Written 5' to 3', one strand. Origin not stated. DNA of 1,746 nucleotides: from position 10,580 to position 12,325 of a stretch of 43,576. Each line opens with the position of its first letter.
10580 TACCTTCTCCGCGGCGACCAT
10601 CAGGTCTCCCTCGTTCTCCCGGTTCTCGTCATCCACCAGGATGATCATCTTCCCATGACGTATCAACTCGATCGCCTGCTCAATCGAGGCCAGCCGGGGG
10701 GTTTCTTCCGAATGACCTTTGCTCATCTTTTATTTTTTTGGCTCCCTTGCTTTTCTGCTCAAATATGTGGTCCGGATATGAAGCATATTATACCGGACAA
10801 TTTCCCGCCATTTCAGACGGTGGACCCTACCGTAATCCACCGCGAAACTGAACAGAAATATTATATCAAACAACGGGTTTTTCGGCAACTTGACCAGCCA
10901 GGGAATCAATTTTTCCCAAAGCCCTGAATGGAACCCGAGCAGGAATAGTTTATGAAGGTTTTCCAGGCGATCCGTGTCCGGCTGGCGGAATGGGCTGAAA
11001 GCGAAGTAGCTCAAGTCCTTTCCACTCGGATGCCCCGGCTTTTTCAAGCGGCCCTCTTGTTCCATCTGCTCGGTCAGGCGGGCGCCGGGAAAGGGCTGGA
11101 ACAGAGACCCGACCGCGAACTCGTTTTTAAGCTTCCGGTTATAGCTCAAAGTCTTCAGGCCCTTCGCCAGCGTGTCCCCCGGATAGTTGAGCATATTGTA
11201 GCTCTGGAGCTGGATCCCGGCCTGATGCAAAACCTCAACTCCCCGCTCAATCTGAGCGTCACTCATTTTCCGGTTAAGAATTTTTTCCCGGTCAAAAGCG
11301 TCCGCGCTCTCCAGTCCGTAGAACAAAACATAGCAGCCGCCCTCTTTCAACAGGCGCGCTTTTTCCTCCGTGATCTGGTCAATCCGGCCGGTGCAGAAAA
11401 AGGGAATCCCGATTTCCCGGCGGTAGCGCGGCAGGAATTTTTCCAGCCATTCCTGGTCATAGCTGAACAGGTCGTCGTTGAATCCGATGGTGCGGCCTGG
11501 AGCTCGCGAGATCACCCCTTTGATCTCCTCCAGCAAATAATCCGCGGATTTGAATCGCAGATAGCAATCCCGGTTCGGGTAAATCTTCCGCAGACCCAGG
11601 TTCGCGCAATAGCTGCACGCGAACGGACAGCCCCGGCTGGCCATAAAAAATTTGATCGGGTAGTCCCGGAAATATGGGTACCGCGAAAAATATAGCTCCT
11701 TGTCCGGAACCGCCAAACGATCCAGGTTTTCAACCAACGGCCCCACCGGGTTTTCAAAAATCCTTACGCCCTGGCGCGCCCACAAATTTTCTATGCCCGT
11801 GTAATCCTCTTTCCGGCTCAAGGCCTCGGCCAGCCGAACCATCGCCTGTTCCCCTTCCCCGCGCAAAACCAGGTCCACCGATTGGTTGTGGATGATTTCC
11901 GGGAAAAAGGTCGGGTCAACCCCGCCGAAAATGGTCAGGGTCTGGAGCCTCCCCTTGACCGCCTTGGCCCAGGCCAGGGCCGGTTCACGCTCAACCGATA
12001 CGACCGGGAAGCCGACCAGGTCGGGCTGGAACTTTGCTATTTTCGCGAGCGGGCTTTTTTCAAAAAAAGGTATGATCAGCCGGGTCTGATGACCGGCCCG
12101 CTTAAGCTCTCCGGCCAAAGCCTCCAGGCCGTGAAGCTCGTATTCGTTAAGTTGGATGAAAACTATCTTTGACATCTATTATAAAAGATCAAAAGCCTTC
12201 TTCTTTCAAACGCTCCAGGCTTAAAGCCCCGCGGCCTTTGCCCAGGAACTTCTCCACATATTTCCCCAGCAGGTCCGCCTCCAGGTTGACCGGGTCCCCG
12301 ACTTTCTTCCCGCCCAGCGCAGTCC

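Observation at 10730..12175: B12-binding-type radical SAM enzyme wedged inside the riboflavin operon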

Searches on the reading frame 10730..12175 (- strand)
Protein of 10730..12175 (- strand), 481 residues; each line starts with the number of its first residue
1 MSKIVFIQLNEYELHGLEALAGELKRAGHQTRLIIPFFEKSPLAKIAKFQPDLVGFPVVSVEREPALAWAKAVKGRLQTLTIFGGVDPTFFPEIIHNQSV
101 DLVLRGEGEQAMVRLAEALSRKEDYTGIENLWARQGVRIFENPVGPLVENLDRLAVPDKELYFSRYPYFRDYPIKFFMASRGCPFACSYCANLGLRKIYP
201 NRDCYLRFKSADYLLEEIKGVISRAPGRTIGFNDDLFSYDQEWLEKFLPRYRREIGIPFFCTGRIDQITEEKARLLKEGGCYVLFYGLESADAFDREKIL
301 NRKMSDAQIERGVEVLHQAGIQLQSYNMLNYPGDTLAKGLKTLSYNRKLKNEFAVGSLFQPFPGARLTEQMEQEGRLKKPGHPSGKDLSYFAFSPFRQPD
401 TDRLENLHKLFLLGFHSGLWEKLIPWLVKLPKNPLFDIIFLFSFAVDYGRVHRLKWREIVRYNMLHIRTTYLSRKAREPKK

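Call 3: search_protein_families(library=pfam, proteins=[window:10730-12175:-], max_evalue=0.01)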
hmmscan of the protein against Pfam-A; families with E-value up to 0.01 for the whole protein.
window:10730-12175:- (481 aa): 2 families
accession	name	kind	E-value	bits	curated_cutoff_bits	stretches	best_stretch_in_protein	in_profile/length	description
PF04055.27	Radical_SAM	-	8.9e-13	49.2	29.5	1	180-338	4-158/166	Radical SAM superfamily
PF02310.24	B12-binding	-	1.6e-09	38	32.1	1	16-115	16-120/121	B12 binding domain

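Call 4: search_protein_families(library=ncbifam, proteins=[window:10730-12175:-], max_evalue=0.1)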
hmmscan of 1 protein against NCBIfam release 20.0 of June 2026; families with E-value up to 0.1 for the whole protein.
window:10730-12175:- (481 aa): 20 families
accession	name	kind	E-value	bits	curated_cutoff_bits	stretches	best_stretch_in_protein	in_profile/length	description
TIGR04479.1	bcpD_PhpK_rSAM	subfamily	7.1e-23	80.7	600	1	104-345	176-405/504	PhpK family radical SAM P-methyltransferase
TIGR03471.1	HpnJ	equivalog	9.1e-23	80.9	577.6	1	83-380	102-396/472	hopanoid biosynthesis associated radical SAM protein HpnJ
TIGR02026.1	BchE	equivalog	2.3e-20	72.9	481.35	1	16-372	24-388/497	magnesium-protoporphyrin IX monomethyl ester anaerobic oxidative cyclase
NF050148.1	rSAM_ApyD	equivalog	3.3e-18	65.4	750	1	44-344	68-361/645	RiPP biosynthesis radical SAM protein ApyD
TIGR04367.1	HpnR_B12_rSAM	equivalog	7.4e-18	64.3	650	1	13-322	21-326/490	hopanoid C-3 methylase HpnR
TIGR03975.1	rSAM_ocin_1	subfamily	4.5e-16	58.5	281.85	1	25-292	103-374/606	RiPP maturation radical SAM C-methyltransferase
TIGR04072.2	rSAM_ladder_B12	equivalog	8.5e-16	57.6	360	1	46-378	54-379/443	lipid biosynthesis B12-binding/radical SAM protein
TIGR04190.1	B12_SAM_Ta0216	equivalog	5.9e-15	54.8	500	1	66-353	96-398/554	TIGR04190 family B12-binding domain/radical SAM domain protein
NF038361.1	rSAM_Sden_1168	equivalog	2.1e-14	53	575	1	44-377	134-479/560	Sden_1168 family B12-binding radical SAM P-methyltransferase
TIGR04385.1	B12_rSAM_cofa1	equivalog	3e-14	53.1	450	1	16-336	22-351/438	B12 lower ligand biosynthesis radical SAM protein BzaD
TIGR04013.1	B12_SAM_MJ_1487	hypoth_equivalog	1e-13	50.9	251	1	16-191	12-168/382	TIGR04013 family B12-binding domain/radical SAM domain-containing protein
TIGR04295.1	B12_rSAM_oligo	hypoth_equivalog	4.9e-13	48.5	400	1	93-303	117-315/422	TIGR04295 family B12-binding domain-containing radical SAM protein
NF033070.1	rSAM_AprD4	equivalog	7e-09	35.1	500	1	173-375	195-394/456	AprD4 family radical SAM diol-dehydratase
NF040542.1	rSAM_RCCLKC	equivalog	2.4e-08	33.6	450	1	24-324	23-325/423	arsinothricin biosynthesis radical SAM protein ArsL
TIGR04014.1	B12_SAM_MJ_0865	equivalog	5.3e-07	28.8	360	1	81-373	71-360/434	methyl-coenzyme M reductase glutamine C-methyltransferase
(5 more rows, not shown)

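Call 5: find_homologous_proteins(query=window:10730-12175:-, max_evalue=1e-10)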
Query window:10730-12175:- (481 aa): 727 proteins with E <= 1e-10 among 8000 candidates; the best 120 are listed.
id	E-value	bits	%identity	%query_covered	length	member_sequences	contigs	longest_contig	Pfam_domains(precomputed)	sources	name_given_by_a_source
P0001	0.0e+0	1114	100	100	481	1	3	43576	PF04055.28,PF02310.25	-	-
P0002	1.8e-250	850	75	100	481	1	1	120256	PF04055.28,PF02310.25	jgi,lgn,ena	-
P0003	5.5e-218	743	66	100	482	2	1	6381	PF04055.28,PF02310.25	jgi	-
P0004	1.6e-215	735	65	100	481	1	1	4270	PF04055.28,PF02310.25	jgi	jgi:anaerobic magnesium-protoporphyrin IX monomethyl ester cyclase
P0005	1.9e-215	735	64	100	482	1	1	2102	PF04055.28,PF02310.25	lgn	-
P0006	2.2e-215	734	65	100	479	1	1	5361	PF04055.28,PF02310.25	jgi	jgi:anaerobic magnesium-protoporphyrin IX monomethyl ester cyclase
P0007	4.7e-214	730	64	100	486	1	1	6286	PF04055.28,PF02310.25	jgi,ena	-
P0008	3.7e-213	727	64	100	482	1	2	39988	PF04055.28,PF02310.25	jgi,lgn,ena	-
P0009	7.7e-211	719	63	100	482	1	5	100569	PF04055.28,PF02310.25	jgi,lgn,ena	-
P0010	1.2e-210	719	62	100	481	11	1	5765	PF04055.28,PF02310.25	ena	-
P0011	1.9e-208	712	62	100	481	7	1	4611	PF04055.28,PF02310.25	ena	-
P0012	1.9e-200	685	61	100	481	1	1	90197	PF04055.28,PF02310.25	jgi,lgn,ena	-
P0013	3.4e-200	684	61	100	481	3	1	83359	PF04055.28,PF02310.25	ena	-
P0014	4.6e-192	657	59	100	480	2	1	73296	PF04055.28,PF02310.25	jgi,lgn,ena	-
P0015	3.7e-183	628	57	99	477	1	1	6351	PF04055.28,PF02310.25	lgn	-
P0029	4.5e-163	562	51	100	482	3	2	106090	PF04055.28,PF02310.25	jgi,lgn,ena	-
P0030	4.6e-163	562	50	100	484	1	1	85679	PF04055.28,PF02310.25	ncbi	-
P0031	1.3e-161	557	52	100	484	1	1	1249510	PF04055.28,PF02310.25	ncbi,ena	-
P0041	1.3e-110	389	41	100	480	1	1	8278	PF04055.28,PF02310.25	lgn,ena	-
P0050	2.9e-91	325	36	98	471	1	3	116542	PF04055.28,PF02310.25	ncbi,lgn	-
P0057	1.1e-87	313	34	99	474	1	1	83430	PF04055.28,PF02310.25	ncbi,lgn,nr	ncbi:MAG: radical SAM protein [Deltaproteobacteria bacterium]|nr:radical SAM protein [Deltaproteobac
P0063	2.6e-86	309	37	96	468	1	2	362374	PF04055.28,PF02310.25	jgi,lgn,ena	-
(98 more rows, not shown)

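Call 6: find_related_loci(query=window:10730-12175:-, collection=genome_contigs, flank=6000)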
Query window:10730-12175:- (481 aa) in genome_contigs; peptide patterns used: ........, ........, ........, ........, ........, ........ (x = any residue, [..] = any of these).
72 stretches matched a pattern; 3 encode a relative of the query (tblastn E <= 1e-3); 3 distinct loci.
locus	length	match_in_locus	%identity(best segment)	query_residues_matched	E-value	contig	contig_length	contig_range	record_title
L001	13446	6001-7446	65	1-481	0e+0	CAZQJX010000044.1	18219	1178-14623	MAG TPA_asm: uncultured bacterium isolate binchicken_co6_402 genome assembly, contig: NODE_3142_length_18219_cov_7.72561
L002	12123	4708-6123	63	1-472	0e+0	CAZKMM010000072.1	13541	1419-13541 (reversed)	MAG TPA_asm: uncultured bacterium isolate binchicken_co256_893 genome assembly, contig: NODE_11071_length_13541_cov_7.87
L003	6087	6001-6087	79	1-29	1e-9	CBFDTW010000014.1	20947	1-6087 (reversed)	MAG TPA_asm: uncultured bacterium isolate SRR6823440_binner12_Refined_134 genome assembly, contig: ERZ650341.1281, whole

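Call 7: find_encoding_contigs(protein=P0002, flank=6000, max_places=2)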
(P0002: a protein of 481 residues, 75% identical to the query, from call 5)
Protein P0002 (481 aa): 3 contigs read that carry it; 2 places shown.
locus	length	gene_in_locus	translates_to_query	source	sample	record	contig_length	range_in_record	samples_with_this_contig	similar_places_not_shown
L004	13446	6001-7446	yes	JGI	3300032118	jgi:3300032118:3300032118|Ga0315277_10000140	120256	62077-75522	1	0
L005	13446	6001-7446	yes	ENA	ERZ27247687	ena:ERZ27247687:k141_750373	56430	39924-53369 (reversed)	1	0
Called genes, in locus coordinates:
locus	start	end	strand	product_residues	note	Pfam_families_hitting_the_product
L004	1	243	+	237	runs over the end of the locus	-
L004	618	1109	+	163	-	PF01797:Y1_Tnp (weak)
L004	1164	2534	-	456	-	PF01408:GFO_IDH_MocA, PF02894:GFO_IDH_MocA_C (weak), PF22725:GFO_IDH_MocA_C3 (weak)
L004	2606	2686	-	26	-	-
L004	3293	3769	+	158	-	PF00383:dCMP_cyt_deam_1, PF14437:MafB19-deam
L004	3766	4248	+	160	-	PF22811:Zn_ribbon_NrdR, PF03477:ATP-cone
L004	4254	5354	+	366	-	PF00383:dCMP_cyt_deam_1, PF14437:MafB19-deam, PF01872:RibD_C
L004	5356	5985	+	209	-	PF00677:Lum_binding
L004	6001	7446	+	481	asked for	PF02310:B12-binding, PF04055:Radical_SAM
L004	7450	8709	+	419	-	PF00926:DHBP_synthase, PF00925:GTP_cyclohydro2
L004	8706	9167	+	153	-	PF00885:DMRL_synthase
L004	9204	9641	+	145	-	PF01029:NusB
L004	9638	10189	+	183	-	-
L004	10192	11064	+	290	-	-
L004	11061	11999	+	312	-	PF00005:ABC_tran, PF13304:AAA_21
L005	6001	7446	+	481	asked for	PF02310:B12-binding, PF04055:Radical_SAM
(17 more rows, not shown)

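Call 8: find_encoding_contigs(protein=P0012, flank=6000, max_places=2)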
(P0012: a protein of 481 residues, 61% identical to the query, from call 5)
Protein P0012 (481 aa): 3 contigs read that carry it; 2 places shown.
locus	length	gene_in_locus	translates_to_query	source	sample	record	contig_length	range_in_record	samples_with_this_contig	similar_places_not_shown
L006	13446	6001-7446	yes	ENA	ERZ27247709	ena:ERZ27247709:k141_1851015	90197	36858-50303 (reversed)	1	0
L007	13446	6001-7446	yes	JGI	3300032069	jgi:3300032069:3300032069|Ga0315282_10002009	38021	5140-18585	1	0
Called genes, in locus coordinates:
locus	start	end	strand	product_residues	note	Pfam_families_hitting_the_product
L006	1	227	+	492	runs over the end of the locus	PF01336:tRNA_anti-codon, PF00152:tRNA-synt_2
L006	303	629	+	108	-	PF01909:NTP_transf_2, PF18765:Polbeta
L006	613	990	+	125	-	PF05168:HEPN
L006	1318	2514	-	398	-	PF01073:3Beta_HSD, PF01370:Epimerase, PF04321:RmlD_sub_bind (weak), PF07993:NAD_binding_4, PF16363:GDP_Man_Dehyd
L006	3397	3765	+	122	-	PF00383:dCMP_cyt_deam_1, PF14437:MafB19-deam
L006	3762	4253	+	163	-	PF22811:Zn_ribbon_NrdR, PF03477:ATP-cone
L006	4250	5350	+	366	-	PF00383:dCMP_cyt_deam_1, PF14437:MafB19-deam (weak), PF01872:RibD_C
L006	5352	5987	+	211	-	PF00677:Lum_binding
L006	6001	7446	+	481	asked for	PF02310:B12-binding, PF04055:Radical_SAM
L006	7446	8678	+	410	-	PF00926:DHBP_synthase, PF00925:GTP_cyclohydro2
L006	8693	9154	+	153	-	PF00885:DMRL_synthase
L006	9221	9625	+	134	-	PF01029:NusB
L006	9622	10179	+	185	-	-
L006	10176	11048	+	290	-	-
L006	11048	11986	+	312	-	PF00005:ABC_tran, PF13304:AAA_21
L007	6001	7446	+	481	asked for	PF02310:B12-binding, PF04055:Radical_SAM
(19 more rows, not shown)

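Call 9: find_encoding_contigs(protein=P0031, flank=6000, max_places=2)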
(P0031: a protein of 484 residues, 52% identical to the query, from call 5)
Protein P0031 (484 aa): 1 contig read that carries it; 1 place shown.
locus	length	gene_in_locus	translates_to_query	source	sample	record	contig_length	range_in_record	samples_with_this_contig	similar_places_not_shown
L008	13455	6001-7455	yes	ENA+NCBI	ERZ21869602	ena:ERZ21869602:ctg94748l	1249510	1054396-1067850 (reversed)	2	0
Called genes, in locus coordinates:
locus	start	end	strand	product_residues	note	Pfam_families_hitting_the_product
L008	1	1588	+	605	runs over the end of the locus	PF02543:Carbam_trans_N, PF16861:Carbam_trans_C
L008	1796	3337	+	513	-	PF07676:PD40 (faint)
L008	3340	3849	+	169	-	PF13471:Transglut_core3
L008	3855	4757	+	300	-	PF00685:Sulfotransfer_1 (weak), PF13469:Sulfotransfer_3 (faint)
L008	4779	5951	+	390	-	PF10509:GalKase_gal_bdg, PF00288:GHMP_kinases_N, PF08544:GHMP_kinases_C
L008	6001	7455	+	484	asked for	PF02310:B12-binding, PF04055:Radical_SAM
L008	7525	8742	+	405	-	PF00926:DHBP_synthase, PF00925:GTP_cyclohydro2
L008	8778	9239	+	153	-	PF00885:DMRL_synthase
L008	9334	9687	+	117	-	PF01029:NusB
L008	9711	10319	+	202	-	-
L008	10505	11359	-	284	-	PF00158:Sigma54_activat, PF00004:AAA, PF07724:AAA_2, PF07726:AAA_3 (faint), PF07728:AAA_5, PF13401:AAA_22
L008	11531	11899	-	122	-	PF10066:DUF2304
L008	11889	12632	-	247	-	PF00535:Glycos_transf_2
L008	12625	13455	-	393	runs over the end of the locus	PF13439:Glyco_transf_4, PF13579:Glyco_trans_4_4, PF20706:GT4-conflict, PF00534:Glycos_transf_1, PF13692:Glyco_trans_1_4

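Call 10: find_encoding_contigs(protein=P0030, flank=6000, max_places=1)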
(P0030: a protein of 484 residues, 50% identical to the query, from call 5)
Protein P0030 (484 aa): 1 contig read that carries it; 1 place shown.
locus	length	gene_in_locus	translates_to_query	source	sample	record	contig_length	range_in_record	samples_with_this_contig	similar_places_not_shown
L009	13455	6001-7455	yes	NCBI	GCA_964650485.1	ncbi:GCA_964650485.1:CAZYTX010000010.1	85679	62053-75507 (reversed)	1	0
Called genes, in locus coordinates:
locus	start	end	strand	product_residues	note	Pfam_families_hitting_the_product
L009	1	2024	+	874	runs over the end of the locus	PF01804:Penicil_amidase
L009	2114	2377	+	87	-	PF02604:PhdYeFM_antitox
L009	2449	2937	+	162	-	PF00383:dCMP_cyt_deam_1, PF14437:MafB19-deam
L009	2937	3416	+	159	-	PF22811:Zn_ribbon_NrdR, PF03477:ATP-cone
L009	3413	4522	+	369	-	PF00383:dCMP_cyt_deam_1, PF14437:MafB19-deam, PF01872:RibD_C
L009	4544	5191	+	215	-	PF00677:Lum_binding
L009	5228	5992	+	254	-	-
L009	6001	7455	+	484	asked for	PF02310:B12-binding, PF04055:Radical_SAM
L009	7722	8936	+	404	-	PF00926:DHBP_synthase, PF00925:GTP_cyclohydro2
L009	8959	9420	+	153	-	PF00885:DMRL_synthase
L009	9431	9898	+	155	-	PF01029:NusB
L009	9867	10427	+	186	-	PF02789:Peptidase_M17_N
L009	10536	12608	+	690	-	PF00933:Glyco_hydro_3, PF01915:Glyco_hydro_3_C, PF14310:Fn3-like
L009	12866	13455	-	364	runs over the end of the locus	PF00483:NTP_transferase, PF12804:NTP_transf_3 (weak), PF22640:ManC_GMP_beta-helix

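Call 11: find_encoding_contigs(protein=P0029, flank=6000, max_places=1)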
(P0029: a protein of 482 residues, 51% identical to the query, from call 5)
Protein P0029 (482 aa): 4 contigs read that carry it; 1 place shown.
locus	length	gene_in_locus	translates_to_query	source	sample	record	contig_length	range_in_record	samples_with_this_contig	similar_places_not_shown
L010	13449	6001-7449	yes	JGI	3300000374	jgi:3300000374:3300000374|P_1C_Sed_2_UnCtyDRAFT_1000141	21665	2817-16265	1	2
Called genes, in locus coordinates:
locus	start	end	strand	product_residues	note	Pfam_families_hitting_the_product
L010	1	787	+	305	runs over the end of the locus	PF03781:FGE-sulfatase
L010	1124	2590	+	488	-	PF04326:SLFN_AlbA_2, PF13749:HATPase_c_4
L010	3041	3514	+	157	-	PF00383:dCMP_cyt_deam_1, PF14437:MafB19-deam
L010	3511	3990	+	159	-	PF22811:Zn_ribbon_NrdR, PF03477:ATP-cone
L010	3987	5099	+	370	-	PF00383:dCMP_cyt_deam_1, PF14437:MafB19-deam, PF01872:RibD_C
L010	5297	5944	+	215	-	PF00677:Lum_binding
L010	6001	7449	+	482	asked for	PF02310:B12-binding, PF04055:Radical_SAM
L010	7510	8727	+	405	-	PF00926:DHBP_synthase, PF00925:GTP_cyclohydro2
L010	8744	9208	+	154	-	PF00885:DMRL_synthase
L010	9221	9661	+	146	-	PF01029:NusB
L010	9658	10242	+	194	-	PF02789:Peptidase_M17_N (weak)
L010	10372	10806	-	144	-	PF12773:DZR (faint), PF17032:Zn_ribbon_15 (faint), PF18912:DZR_2 (faint), PF09413:DUF2007, PF13240:Zn_Ribbon_1 (weak)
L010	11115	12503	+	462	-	PF01663:Phosphodiest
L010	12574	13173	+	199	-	PF01583:APS_kinase, PF08433:KTI12 (weak), PF13671:AAA_33 (faint)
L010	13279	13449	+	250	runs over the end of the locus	PF06314:ADC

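Call 12: find_encoding_contigs(protein=P0041, flank=6000, max_places=1)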
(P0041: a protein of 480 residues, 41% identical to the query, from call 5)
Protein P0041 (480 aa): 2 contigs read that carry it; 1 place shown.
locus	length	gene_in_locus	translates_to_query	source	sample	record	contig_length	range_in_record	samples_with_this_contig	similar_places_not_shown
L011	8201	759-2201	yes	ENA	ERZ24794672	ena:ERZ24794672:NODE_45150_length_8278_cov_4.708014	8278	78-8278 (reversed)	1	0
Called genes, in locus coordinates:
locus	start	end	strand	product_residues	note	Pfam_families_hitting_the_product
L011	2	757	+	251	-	?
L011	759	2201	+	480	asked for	PF02310:B12-binding, PF04055:Radical_SAM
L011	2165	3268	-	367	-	PF04055:Radical_SAM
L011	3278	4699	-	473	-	PF02310:B12-binding, PF04055:Radical_SAM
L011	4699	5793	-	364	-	PF04055:Radical_SAM, PF13353:Fer4_12 (weak), PF13186:SPASM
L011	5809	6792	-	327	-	PF13489:Methyltransf_23, PF07021:MetW, PF13847:Methyltransf_31, PF08241:Methyltransf_11, PF08242:Methyltransf_12, PF13649:Methyltransf_25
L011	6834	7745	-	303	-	PF03781:FGE-sulfatase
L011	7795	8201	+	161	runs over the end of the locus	?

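Call 13: find_encoding_contigs(protein=P0050, flank=6000, max_places=1)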
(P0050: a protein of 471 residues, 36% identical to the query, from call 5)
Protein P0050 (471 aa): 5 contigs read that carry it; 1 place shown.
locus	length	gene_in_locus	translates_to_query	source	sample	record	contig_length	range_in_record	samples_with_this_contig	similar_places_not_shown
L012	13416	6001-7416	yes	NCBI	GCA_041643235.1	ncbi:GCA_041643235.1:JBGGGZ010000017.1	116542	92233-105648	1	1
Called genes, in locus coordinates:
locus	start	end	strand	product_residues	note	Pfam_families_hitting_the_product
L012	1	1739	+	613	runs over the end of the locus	PF00515:TPR_1 (faint), PF07719:TPR_2 (faint), PF09976:TPR_21 (faint), PF12895:ANAPC3 (faint), PF13174:TPR_6 (faint), PF13181:TPR_8 (faint), PF13374:TPR_10 (faint), PF13432:TPR_16 (weak), +8 more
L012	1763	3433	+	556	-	PF00515:TPR_1 (faint), PF07719:TPR_2 (faint), PF13181:TPR_8 (faint), PF13428:TPR_14 (faint)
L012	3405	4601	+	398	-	PF01075:Glyco_transf_9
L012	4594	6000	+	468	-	PF02310:B12-binding, PF04055:Radical_SAM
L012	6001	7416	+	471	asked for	PF02310:B12-binding, PF04055:Radical_SAM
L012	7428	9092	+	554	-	-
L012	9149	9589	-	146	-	PF13701:DDE_Tnp_1_4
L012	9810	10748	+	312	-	PF01073:3Beta_HSD, PF01370:Epimerase, PF02719:Polysacc_synt_2 (weak), PF04321:RmlD_sub_bind, PF16363:GDP_Man_Dehyd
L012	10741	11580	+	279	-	PF13292:DXP_synthase_N (weak), PF00456:Transketolase_N, PF00676:E1_dh, PF02775:TPP_enzyme_C (weak)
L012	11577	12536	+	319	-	PF02779:Transket_pyr, PF02780:Transketolase_C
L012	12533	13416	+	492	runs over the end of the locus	PF02310:B12-binding, PF04055:Radical_SAM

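Call 21: search_solved_structures(query=window:10730-12175:-, max_evalue=0.01, show_alignments=2)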
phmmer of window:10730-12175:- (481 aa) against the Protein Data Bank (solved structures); distinct sequences matched with E-value up to 0.01: 3.
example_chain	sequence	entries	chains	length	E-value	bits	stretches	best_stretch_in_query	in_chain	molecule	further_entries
6fd2_B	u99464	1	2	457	1.6e-08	37.2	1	174-369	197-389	Putative apramycin biosynthetic oxidoreductase 4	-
7kdx_A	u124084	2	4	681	5e-07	32.3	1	3-190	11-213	Methyltransferase TokK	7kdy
9ccb_A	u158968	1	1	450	0.00013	24.3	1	78-372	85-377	Radical SAM core domain-containing protein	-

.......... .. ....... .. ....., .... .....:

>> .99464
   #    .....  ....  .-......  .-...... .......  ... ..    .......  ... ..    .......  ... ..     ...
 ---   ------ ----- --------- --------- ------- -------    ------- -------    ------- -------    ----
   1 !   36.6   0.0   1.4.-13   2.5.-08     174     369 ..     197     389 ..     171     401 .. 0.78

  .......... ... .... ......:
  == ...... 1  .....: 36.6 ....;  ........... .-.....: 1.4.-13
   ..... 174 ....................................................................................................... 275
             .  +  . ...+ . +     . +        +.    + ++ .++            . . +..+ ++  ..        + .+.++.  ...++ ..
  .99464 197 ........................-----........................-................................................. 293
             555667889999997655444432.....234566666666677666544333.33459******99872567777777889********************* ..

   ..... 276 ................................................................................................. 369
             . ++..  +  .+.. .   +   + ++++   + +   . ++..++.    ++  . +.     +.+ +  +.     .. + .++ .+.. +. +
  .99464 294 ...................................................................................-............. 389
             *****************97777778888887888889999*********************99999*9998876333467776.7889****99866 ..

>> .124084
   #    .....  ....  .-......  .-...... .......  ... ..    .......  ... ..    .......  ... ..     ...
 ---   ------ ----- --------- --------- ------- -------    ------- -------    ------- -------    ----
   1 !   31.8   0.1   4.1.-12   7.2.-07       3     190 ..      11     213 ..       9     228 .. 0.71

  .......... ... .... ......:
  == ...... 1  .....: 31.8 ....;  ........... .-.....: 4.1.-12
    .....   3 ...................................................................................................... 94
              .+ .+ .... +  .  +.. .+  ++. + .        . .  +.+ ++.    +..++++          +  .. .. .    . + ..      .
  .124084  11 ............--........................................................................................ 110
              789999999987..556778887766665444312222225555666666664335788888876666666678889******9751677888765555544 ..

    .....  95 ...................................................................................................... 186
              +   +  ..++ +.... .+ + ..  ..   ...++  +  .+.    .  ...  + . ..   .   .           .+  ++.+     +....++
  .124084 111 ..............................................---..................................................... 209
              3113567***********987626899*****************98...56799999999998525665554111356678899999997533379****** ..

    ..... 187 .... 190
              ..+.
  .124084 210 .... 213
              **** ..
